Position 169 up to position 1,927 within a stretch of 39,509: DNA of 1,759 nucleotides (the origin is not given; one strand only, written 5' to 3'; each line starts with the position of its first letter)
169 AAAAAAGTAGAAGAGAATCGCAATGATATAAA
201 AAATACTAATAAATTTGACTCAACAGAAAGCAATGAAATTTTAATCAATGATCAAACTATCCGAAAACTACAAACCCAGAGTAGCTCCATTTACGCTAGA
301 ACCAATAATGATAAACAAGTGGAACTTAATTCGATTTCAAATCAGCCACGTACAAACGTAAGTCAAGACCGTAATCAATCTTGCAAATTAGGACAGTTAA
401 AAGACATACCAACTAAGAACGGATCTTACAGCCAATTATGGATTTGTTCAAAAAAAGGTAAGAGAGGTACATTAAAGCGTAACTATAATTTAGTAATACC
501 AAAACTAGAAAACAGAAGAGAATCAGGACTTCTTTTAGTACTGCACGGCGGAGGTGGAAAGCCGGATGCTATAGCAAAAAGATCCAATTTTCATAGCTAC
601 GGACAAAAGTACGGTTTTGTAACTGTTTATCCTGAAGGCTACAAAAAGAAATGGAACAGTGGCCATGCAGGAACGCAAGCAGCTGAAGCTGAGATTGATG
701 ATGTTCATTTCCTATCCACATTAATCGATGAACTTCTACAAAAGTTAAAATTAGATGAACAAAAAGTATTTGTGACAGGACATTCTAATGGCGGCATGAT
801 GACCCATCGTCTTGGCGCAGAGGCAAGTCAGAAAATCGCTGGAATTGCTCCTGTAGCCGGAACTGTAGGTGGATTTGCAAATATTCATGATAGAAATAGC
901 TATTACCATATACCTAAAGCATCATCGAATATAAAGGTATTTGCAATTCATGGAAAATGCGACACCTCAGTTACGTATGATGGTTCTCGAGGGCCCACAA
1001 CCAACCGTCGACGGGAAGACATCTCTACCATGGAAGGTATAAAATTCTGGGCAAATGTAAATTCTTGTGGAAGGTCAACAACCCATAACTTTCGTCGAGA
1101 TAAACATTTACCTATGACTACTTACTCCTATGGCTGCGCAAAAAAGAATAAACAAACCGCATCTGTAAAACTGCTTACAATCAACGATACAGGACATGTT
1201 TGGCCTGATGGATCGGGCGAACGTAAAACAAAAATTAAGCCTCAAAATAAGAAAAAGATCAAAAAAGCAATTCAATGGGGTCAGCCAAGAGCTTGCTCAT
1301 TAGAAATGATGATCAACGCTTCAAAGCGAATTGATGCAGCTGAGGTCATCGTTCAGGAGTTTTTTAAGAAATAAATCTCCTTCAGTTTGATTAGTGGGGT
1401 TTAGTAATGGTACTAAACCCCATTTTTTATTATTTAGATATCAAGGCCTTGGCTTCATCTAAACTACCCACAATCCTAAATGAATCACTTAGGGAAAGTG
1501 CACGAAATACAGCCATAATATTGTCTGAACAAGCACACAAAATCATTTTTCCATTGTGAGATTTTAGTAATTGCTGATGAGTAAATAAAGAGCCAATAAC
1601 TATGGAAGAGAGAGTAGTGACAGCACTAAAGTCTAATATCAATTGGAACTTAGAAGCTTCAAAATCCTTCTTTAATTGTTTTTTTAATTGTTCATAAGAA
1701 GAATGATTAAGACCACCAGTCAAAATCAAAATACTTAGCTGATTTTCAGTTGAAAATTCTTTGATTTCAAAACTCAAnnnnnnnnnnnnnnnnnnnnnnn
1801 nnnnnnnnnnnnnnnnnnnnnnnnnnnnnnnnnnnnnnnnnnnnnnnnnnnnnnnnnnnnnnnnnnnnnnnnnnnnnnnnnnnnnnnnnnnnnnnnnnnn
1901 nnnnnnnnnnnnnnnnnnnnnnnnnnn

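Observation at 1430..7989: Partner-switching-like operon without kinase or sigma factor, built around a P-loop/TPR/wHTH regulator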

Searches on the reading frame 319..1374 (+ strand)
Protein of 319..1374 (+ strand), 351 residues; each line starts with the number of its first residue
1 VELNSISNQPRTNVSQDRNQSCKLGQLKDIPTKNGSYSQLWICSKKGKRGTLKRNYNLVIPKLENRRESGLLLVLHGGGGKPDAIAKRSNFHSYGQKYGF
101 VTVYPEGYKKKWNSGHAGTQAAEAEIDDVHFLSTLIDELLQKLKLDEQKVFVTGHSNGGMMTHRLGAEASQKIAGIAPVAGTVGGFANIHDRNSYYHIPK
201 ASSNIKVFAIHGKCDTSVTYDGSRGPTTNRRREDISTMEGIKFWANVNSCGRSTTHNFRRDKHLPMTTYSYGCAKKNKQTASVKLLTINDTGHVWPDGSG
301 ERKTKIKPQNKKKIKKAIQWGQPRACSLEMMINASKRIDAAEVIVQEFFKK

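Call 4: search_protein_families(library=pfam, proteins=[window:319-1374:+], max_evalue=0.1)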
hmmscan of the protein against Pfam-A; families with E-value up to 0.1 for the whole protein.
window:319-1374:+ (351 aa): 11 families
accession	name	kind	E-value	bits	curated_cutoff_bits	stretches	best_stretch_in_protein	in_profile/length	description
PF02230.22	Abhydrolase_2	-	2.1e-07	31.5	23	1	69-219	14-171/217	Phospholipase/Carboxylesterase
PF00326.27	Peptidase_S9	-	2.1e-05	24.5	22.6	1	133-178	49-94/213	Prolyl oligopeptidase family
PF10503.15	Esterase_PHB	-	0.00019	21.2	23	1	56-185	3-134/219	Esterase PHB depolymerase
PF12146.15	Hydrolase_4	-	0.00027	20.8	27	1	114-183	40-111/239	Serine aminopeptidase, S33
PF20434.5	BD-FAE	-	0.0012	18.8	26.8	1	67-170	11-111/215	BD-FAE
PF07859.19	Abhydrolase_3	-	0.0016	18.7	25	1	123-174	46-101/210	alpha/beta hydrolase fold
PF00561.26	Abhydrolase_1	-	0.0027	17.8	25.8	1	115-181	37-102/245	alpha/beta hydrolase fold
PF07224.18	Chlorophyllase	-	0.01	15.1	26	1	92-182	62-156/301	Chlorophyllase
PF10142.15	PhoPQ_related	-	0.024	13.8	20.3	0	135-180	159-203/367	PhoPQ-activated pathogenicity-related protein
PF12697.13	Abhydrolase_6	-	0.062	14.4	26.3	1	72-180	1-93/217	Alpha/beta hydrolase family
PF04260.17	DUF436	-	0.064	13.3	25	0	134-175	4-45/171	Protein of unknown function (DUF436)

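Call 5: search_protein_families(library=ncbifam, proteins=[window:319-1374:+], max_evalue=0.1)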
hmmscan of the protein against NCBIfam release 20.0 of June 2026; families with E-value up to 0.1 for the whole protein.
window:319-1374:+ (351 aa): 12 families
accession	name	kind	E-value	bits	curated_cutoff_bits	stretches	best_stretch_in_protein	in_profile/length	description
NF050058.1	e_dPHAscl_type1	hypoth_equivalog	3.8e-40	138.1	150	1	53-303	7-259/276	extracellular catalytic domain type 1 short-chain-length polyhydroxyalkanoate depolymerase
TIGR01840.1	esterase_phb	subfamily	7.6e-15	55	107.85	1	68-187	12-134/213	PHB depolymerase family esterase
NF050059.1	e_dPHAscl_type2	hypoth_equivalog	0.0015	18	280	1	140-183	1-44/305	extracellular catalytic domain type 2 short-chain-length polyhydroxyalkanoate depolymerase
NF041096.1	esterase_EstD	equivalog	0.0023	17.1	600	1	138-183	232-275/421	esterase EstD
NF050057.1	e_dPHAmcl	equivalog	0.0027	17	270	1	102-174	89-164/252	extracellular medium-chain-length polyhydroxyalkanoate depolymerase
NF047580.1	BPSS1187_fam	subfamily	0.0087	15.6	125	0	140-217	102-177/244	BPSS1187 family protein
NF011457.0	PRK14875.1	equivalog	0.011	14.7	307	1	118-180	170-230/372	acetoin dehydrogenase dihydrolipoyllysine-residue acetyltransferase subunit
TIGR01250.1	pro_imino_pep_2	subfamily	0.015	14.9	167.65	0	63-176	19-124/288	proline iminopeptidase-family hydrolase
NF045948.1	ProImpepThrmp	equivalog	0.016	14.6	500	0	69-162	25-109/291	proline iminopeptidase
NF051488.1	bifunc_PcaDC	exception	0.072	12.2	390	0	115-180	48-110/375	bifunctional 3-oxoadipate enol-lactonase/4-carboxymuconolactone decarboxylase PcaDC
TIGR03611.1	RutD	equivalog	0.086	12.2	238.5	0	116-176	47-108/258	pyrimidine utilization protein D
TIGR01440.1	TIGR01440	hypoth_equivalog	0.092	12.5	145.3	0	132-175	3-46/172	TIGR01440 family protein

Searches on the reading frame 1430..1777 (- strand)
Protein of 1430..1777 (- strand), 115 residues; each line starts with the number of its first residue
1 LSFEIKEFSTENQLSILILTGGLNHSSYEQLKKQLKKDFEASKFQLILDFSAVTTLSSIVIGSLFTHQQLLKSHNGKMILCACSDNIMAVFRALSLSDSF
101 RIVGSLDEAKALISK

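Call 4: search_protein_families(library=pfam, proteins=[window:1430-1777:-], max_evalue=0.1)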
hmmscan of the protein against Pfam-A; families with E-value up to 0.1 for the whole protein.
window:1430-1777:- (115 aa): 5 families
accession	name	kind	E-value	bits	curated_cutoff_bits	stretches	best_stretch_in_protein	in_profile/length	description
PF01740.26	STAS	-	2.6e-13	50.1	22.6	1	13-109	9-106/106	STAS domain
PF13466.11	STAS_2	-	0.00017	22.1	29.2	1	19-96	3-79/80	STAS domain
PF02776.23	TPP_enzyme_N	-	0.04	14.1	26.8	0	70-112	10-52/119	Thiamine pyrophosphate enzyme, N-terminal TPP binding domain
PF08989.15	DUF1896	-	0.069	13.7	25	0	12-41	56-85/142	Domain of unknown function (DUF1896)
PF20456.3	DUF6709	-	0.097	12.1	27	0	15-67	202-255/339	Family of unknown function (DUF6709)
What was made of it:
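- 1430..1777 (-): g4: 115-aa single-domain STAS protein. It has a TTG start and overlaps g3 by 4 nt. PF01740, E 2.6e-13 (call 4).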

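Call 5: search_protein_families(library=ncbifam, proteins=[window:1430-1777:-], max_evalue=0.1)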
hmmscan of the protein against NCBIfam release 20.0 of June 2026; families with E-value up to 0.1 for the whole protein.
window:1430-1777:- (115 aa): 5 families
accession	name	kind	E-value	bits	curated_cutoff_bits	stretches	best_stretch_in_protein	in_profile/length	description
TIGR02886.1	spore_II_AA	equivalog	2.8e-11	43.4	114.75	1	7-105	2-98/106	anti-sigma F factor antagonist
TIGR00377.1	ant_ant_sig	superfamily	5.6e-11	42.3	53.45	1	9-107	8-107/108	anti-sigma factor antagonist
NF052652.1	YtvA_fam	equivalog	7.2e-06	25.7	250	1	11-89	142-221/243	YtvA family blue-light photoreceptor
NF005258.0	PRK06762.3-3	equivalog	0.044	13.7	344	1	9-57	63-111/164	hypothetical protein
NF005251.0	PRK06762.1-1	equivalog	0.052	13.5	183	1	3-55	63-114/171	hypothetical protein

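Call 24: search_solved_structures(query=A3, max_evalue=0.001, show_alignments=2)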
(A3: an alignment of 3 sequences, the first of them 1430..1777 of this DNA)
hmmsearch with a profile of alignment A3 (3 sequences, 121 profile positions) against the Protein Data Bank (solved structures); distinct sequences matched with E-value up to 0.001: 5.
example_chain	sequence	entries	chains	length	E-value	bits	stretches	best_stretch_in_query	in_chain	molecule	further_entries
1th8_B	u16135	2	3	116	1.4e-07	34.8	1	5-104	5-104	Anti-sigma F factor antagonist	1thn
1sbo_A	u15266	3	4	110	2.5e-07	34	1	10-109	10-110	Putative anti-sigma factor antagonist TM1442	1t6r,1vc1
4hyl_A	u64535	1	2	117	5.4e-07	33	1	7-113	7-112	Stage II sporulation protein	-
1tid_B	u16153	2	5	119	6.8e-07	32.6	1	5-104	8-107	Anti-sigma F factor antagonist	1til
1auz_A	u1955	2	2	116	5.9e-06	29.6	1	10-101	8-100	SPOIIAA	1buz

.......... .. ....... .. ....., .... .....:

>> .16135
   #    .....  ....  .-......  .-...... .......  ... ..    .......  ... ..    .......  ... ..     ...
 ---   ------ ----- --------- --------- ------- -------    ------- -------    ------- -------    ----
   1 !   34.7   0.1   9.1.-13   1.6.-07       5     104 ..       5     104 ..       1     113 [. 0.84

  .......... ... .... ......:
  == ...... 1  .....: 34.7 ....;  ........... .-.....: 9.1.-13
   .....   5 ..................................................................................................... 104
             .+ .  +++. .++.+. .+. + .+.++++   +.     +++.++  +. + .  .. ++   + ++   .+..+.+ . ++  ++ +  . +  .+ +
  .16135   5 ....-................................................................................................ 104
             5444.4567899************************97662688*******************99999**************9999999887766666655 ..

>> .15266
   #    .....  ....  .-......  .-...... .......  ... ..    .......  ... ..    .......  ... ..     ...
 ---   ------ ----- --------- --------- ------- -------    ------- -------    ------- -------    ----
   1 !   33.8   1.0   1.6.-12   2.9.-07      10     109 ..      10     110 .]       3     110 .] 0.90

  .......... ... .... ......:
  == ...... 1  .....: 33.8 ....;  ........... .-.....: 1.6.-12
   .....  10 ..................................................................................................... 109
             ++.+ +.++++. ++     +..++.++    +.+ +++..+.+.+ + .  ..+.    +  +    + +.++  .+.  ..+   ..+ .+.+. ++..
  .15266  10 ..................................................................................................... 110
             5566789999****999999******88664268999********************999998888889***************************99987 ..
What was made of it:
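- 1430..1777 (-): PDB profile hits to SpoIIAA and TM1442 (call 24).
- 1604..1606 (-): Codon of STAS Ser58, which aligns with the phosphorylated Ser58 of SpoIIAA. HMMER alignment to 1th8_B (call 24).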

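Call 87: search_protein_families(library=padloc, proteins=[window:1430-1777:-], max_evalue=0.01)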
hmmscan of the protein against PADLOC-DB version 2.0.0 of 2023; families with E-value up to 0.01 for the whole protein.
window:1430-1777:- (115 aa): 0 families
